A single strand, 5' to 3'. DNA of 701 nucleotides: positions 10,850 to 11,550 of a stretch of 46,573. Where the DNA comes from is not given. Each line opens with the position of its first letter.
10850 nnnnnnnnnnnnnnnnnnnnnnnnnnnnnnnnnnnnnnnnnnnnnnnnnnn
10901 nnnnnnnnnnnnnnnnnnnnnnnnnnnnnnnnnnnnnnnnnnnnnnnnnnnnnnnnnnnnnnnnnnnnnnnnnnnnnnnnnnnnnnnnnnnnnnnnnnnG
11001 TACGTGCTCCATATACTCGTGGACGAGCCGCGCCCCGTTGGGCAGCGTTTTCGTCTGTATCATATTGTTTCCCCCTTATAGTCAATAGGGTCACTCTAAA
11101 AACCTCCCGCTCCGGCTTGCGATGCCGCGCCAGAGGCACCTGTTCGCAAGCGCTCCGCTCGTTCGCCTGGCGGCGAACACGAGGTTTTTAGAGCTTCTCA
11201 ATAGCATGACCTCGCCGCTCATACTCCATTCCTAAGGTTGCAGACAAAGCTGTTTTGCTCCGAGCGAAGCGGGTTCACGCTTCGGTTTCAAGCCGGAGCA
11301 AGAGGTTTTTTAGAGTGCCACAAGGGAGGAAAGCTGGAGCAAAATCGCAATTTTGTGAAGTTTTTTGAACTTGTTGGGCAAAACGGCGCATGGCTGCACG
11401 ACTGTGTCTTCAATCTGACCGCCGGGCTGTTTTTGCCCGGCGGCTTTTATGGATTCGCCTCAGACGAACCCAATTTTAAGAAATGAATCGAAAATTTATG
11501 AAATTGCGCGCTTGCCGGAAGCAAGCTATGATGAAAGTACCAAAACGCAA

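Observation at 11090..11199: Family-1 ~110-bp element: a closing stem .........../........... around two hairpins, with structure-preserving differences between copies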

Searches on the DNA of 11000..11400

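Call 18: search_rna_families(source=window, start=11000, end=11400, threshold=evalue, max_evalue=10)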
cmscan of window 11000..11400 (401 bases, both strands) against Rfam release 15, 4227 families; matches with E-value up to 10: 1.
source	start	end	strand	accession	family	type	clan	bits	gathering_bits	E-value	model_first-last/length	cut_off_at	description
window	11239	11283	-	RF03015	Transposase-2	Gene; sRNA;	-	12.5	42.7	6.3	1-69/69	no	Transposase-2 RNA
